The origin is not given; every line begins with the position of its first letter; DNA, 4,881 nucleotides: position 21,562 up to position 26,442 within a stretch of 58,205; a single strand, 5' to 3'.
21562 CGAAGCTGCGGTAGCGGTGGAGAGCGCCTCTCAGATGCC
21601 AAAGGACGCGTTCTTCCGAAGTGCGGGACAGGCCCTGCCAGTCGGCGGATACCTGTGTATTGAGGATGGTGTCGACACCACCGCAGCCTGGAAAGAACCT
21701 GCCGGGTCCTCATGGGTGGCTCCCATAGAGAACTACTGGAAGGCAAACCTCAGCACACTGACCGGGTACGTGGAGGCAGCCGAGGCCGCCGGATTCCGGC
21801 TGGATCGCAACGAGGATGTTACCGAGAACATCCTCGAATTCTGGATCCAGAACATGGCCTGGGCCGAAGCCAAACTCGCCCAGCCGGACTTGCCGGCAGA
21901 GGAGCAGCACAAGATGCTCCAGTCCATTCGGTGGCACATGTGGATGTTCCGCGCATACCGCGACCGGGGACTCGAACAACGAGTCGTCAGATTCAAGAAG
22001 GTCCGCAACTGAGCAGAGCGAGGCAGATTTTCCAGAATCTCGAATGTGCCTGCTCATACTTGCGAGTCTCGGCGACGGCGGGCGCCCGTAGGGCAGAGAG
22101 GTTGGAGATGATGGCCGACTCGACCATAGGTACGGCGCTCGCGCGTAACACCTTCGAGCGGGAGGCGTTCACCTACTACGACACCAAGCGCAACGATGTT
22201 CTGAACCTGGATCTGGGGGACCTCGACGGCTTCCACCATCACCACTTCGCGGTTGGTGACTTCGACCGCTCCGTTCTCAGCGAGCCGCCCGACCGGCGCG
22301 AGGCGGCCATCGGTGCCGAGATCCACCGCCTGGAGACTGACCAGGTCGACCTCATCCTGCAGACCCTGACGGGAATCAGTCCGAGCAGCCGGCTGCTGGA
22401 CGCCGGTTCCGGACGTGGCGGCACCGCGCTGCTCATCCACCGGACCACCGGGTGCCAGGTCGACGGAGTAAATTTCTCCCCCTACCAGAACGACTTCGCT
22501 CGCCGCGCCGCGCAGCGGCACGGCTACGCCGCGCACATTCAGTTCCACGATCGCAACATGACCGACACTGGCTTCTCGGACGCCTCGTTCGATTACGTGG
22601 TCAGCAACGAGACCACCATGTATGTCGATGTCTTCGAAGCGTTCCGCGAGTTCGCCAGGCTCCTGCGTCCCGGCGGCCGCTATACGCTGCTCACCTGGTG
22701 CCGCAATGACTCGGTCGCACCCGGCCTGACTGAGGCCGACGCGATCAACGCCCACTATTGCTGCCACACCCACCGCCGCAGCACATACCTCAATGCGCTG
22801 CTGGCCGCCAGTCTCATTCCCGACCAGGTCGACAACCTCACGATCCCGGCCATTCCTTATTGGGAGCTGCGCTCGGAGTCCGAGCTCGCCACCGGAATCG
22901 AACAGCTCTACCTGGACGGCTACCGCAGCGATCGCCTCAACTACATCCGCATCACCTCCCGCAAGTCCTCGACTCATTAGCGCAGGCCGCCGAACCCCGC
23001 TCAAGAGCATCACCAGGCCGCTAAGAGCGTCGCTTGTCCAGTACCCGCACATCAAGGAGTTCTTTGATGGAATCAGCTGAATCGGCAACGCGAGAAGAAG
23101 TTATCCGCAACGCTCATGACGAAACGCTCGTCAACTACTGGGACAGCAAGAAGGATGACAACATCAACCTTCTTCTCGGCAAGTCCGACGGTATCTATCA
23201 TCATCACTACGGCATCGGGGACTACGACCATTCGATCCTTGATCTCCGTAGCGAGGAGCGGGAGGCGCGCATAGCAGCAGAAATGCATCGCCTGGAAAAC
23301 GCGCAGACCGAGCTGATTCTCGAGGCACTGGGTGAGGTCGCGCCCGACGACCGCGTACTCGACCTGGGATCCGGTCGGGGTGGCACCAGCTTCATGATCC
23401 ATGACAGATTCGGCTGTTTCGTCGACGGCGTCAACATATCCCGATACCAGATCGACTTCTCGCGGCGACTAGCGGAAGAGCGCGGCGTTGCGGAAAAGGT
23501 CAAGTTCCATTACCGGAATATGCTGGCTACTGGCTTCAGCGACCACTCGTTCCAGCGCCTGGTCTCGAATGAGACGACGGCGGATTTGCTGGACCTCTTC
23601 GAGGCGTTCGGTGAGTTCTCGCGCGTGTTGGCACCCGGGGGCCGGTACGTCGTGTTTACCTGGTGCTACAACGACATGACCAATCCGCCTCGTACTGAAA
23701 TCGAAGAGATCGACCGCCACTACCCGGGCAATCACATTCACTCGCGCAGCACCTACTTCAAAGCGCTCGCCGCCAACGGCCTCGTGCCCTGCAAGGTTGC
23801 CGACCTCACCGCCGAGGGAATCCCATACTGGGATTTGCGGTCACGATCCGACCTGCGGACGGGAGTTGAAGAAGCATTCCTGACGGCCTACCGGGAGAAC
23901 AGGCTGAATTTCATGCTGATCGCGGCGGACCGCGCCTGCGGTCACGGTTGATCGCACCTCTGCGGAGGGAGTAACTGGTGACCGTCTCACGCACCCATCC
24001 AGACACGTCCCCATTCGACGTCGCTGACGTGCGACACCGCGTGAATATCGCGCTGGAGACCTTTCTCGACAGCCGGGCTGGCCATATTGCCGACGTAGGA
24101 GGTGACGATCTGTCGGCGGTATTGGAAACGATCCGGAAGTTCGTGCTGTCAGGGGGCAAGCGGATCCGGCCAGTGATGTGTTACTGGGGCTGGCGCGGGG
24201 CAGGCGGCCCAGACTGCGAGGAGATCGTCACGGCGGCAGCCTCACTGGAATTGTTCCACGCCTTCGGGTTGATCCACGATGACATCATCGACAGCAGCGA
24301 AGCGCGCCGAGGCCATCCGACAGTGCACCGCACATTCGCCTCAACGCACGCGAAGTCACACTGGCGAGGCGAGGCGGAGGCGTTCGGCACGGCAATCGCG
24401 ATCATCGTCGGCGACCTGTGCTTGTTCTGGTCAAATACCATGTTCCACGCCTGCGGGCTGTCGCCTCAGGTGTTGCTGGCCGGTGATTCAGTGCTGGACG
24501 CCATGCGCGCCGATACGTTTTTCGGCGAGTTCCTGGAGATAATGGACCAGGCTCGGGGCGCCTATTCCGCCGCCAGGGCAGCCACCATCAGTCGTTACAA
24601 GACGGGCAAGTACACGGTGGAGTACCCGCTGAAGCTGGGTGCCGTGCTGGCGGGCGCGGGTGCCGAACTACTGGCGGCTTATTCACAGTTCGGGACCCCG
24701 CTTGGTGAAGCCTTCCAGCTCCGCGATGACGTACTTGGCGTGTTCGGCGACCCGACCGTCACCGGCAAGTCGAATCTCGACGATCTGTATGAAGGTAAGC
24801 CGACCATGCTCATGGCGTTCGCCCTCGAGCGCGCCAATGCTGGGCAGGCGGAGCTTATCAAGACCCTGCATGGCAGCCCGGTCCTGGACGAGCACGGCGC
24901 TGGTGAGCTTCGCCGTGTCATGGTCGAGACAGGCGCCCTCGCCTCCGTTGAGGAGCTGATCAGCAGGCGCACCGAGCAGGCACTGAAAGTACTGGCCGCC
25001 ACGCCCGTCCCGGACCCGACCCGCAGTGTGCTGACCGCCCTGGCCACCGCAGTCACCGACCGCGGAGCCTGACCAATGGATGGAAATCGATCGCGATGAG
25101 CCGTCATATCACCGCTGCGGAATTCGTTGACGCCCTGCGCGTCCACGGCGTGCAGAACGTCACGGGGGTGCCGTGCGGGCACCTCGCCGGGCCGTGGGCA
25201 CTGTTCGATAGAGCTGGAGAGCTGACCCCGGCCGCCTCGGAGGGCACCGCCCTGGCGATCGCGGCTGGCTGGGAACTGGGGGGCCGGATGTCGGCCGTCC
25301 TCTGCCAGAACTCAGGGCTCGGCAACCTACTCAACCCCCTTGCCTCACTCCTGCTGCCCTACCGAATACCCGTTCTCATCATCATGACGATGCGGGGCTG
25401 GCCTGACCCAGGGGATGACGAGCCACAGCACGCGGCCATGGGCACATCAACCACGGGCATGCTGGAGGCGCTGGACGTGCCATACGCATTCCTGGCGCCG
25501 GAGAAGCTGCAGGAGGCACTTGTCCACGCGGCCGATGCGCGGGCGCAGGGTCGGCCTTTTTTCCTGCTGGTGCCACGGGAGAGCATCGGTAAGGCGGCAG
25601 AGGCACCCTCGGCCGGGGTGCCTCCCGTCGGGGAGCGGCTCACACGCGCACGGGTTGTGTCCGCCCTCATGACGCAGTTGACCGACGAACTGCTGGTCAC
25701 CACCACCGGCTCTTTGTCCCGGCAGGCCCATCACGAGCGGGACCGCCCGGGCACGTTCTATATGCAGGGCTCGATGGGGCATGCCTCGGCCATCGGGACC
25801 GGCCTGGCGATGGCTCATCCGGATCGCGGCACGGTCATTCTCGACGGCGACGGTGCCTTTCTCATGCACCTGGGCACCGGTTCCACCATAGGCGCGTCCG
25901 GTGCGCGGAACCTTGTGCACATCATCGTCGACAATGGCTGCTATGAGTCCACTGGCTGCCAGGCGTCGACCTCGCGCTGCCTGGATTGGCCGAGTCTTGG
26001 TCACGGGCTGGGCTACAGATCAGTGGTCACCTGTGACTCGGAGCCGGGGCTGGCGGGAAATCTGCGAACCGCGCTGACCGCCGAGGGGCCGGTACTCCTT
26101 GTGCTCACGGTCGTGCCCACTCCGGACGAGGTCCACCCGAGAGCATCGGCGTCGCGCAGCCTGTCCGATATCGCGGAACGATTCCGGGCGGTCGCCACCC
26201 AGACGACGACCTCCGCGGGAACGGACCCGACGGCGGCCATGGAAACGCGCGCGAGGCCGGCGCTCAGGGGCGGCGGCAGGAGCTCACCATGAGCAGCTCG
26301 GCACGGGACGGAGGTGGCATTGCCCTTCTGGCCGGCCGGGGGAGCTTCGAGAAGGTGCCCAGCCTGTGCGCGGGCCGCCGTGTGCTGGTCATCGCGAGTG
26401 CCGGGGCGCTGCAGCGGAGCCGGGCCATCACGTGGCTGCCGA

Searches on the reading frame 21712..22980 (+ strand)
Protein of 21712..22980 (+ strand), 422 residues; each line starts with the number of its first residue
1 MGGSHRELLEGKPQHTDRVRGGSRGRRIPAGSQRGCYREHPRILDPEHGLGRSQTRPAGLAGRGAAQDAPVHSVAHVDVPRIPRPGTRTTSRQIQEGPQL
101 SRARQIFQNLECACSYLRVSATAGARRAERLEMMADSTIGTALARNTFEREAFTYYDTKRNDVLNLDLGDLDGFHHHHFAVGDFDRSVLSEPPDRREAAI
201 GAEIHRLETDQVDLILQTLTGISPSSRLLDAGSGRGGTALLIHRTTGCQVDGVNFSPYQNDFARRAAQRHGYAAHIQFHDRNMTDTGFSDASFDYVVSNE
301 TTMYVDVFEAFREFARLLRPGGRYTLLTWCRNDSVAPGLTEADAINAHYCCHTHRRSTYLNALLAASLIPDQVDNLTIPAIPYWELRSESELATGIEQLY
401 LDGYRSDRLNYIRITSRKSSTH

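Call 5: search_protein_families(library=pfam, proteins=[window:21712-22980:+], max_evalue=0.01)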
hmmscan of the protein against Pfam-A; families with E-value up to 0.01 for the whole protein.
window:21712-22980:+ (422 aa): 7 families
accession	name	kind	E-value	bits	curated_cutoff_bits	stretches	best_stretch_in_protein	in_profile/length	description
PF08241.18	Methyltransf_11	-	3.3e-18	66.5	21.2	1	229-324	1-93/95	Methyltransferase domain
PF13649.12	Methyltransf_25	-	2.2e-16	60.7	27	1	229-322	2-97/97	Methyltransferase domain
PF13847.12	Methyltransf_31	-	8.1e-13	48.7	27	1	224-334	3-117/145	Methyltransferase domain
PF13489.12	Methyltransf_23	-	2.6e-12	47.2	27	1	212-360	10-145/164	Methyltransferase domain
PF08242.18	Methyltransf_12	-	3.5e-10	40.9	30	1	229-323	1-97/98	Methyltransferase domain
PF01209.24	Ubie_methyltran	-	1.1e-06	28.7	20.1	1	195-330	22-155/233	ubiE/COQ5 methyltransferase family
PF02353.26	CMAS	-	2.1e-05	24.5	27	1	206-328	45-166/273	Mycolic acid cyclopropane synthetase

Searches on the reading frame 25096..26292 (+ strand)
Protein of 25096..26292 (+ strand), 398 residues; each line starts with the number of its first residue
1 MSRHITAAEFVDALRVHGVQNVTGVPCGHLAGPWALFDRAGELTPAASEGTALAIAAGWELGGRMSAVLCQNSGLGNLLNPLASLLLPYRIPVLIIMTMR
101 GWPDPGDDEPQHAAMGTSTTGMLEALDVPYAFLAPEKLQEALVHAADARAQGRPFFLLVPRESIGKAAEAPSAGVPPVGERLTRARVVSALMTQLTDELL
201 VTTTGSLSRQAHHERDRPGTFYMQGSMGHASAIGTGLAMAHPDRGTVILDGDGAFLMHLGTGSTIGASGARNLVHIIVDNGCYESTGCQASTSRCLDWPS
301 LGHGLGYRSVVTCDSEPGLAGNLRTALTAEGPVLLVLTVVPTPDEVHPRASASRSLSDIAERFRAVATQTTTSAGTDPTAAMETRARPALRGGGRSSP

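Call 5: search_protein_families(library=pfam, proteins=[window:25096-26292:+], max_evalue=0.01)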
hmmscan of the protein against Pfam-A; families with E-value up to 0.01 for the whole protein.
window:25096-26292:+ (398 aa): 3 families
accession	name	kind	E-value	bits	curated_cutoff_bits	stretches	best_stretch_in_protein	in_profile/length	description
PF02775.26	TPP_enzyme_C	-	1.6e-14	54.4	21.9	1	205-335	3-149/151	Thiamine pyrophosphate enzyme, C-terminal TPP binding domain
PF02776.23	TPP_enzyme_N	-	1.8e-08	34.6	26.8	1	9-100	6-100/119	Thiamine pyrophosphate enzyme, N-terminal TPP binding domain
PF01855.24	POR_N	-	0.0027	17.9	27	1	42-148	39-138/231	Pyruvate flavodoxin/ferredoxin oxidoreductase, thiamine diP-bdg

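Call 14: search_protein_families(library=ncbifam, proteins=[window:25096-26292:+], max_evalue=0.00001)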
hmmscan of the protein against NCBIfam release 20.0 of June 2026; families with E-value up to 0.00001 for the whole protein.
window:25096-26292:+ (398 aa): 11 families
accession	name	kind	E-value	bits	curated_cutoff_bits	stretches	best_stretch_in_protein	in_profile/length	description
TIGR03297.1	Ppyr-DeCO2ase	equivalog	1.2e-88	297.5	312.5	1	18-365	1-358/360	phosphonopyruvate decarboxylase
TIGR03846.1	sulfopy_beta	equivalog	4.5e-38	131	221.5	1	184-347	1-164/182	sulfopyruvate decarboxylase subunit beta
NF004813.0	PRK06163.1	equivalog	1e-27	97.2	240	1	183-364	14-193/202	hypothetical protein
TIGR03845.1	sulfopyru_alph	equivalog_domain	1.2e-20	74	147.95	1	11-158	5-154/160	sulfopyruvate decarboxylase subunit alpha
NF006203.0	PRK08327.1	equivalog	7.7e-13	47.8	456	1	186-286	390-494/571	thiamine pyrophosphate-requiring protein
NF005713.0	PRK07525.1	subfamily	7.8e-08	31.1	620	0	6-98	8-102/592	sulfoacetaldehyde acetyltransferase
TIGR03457.1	sulphoacet_xsc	equivalog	2.2e-07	29.6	676.4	0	8-109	6-109/579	sulfoacetaldehyde acetyltransferase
NF006052.0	PRK08199.1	subfamily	3.6e-07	28.9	539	1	181-283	366-472/559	thiamine pyrophosphate protein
TIGR04377.1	myo_inos_iolD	equivalog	9.6e-07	27.8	715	1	178-285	387-499/616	3D-(3,5/4)-trihydroxycyclohexane-1,2-dione acylhydrolase (decyclizing)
NF005760.0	PRK07586.1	equivalog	5.4e-06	25.6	363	0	179-336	334-511/514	acetolactate synthase large subunit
NF006524.0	PRK08978.1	equivalog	9.2e-06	24.2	738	0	224-267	400-443/548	acetolactate synthase 2 catalytic subunit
